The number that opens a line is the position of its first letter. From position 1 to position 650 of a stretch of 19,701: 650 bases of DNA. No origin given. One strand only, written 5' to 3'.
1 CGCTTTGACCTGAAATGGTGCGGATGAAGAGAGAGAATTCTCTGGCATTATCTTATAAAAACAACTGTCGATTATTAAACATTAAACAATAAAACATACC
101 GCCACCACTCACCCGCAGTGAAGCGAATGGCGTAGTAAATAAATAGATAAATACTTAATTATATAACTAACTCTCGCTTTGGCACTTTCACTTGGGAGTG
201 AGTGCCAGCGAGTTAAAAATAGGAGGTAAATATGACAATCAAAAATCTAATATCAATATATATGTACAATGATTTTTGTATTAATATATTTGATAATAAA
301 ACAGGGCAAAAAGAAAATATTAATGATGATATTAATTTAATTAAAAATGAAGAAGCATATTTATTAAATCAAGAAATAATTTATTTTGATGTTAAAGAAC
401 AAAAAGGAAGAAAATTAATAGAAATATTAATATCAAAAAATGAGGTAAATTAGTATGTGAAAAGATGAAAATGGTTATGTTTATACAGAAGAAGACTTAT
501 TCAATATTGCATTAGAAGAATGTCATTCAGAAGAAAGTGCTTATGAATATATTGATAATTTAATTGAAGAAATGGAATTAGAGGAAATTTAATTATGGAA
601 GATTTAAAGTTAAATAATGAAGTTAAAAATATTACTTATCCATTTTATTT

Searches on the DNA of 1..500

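Call 9: search_rna_families(source=window, start=1, end=500, threshold=evalue, max_evalue=10, show_alignments=3)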
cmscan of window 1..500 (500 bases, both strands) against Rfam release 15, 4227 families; matches with E-value up to 10: 3.
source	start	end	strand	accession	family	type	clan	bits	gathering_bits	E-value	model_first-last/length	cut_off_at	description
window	20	44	+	RF01126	sR41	Gene; snRNA; snoRNA; CD-box;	-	11.9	54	2.6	1-53/53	no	Small nucleolar RNA sR41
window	55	185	-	RF01808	MicX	Gene; sRNA;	-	11.2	75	7.6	1-194/194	no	MicX Vibrio cholerae sRNA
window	2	75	+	RF00372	sroH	Gene; sRNA;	-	9.7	80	6.4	91-161/161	no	sroH RNA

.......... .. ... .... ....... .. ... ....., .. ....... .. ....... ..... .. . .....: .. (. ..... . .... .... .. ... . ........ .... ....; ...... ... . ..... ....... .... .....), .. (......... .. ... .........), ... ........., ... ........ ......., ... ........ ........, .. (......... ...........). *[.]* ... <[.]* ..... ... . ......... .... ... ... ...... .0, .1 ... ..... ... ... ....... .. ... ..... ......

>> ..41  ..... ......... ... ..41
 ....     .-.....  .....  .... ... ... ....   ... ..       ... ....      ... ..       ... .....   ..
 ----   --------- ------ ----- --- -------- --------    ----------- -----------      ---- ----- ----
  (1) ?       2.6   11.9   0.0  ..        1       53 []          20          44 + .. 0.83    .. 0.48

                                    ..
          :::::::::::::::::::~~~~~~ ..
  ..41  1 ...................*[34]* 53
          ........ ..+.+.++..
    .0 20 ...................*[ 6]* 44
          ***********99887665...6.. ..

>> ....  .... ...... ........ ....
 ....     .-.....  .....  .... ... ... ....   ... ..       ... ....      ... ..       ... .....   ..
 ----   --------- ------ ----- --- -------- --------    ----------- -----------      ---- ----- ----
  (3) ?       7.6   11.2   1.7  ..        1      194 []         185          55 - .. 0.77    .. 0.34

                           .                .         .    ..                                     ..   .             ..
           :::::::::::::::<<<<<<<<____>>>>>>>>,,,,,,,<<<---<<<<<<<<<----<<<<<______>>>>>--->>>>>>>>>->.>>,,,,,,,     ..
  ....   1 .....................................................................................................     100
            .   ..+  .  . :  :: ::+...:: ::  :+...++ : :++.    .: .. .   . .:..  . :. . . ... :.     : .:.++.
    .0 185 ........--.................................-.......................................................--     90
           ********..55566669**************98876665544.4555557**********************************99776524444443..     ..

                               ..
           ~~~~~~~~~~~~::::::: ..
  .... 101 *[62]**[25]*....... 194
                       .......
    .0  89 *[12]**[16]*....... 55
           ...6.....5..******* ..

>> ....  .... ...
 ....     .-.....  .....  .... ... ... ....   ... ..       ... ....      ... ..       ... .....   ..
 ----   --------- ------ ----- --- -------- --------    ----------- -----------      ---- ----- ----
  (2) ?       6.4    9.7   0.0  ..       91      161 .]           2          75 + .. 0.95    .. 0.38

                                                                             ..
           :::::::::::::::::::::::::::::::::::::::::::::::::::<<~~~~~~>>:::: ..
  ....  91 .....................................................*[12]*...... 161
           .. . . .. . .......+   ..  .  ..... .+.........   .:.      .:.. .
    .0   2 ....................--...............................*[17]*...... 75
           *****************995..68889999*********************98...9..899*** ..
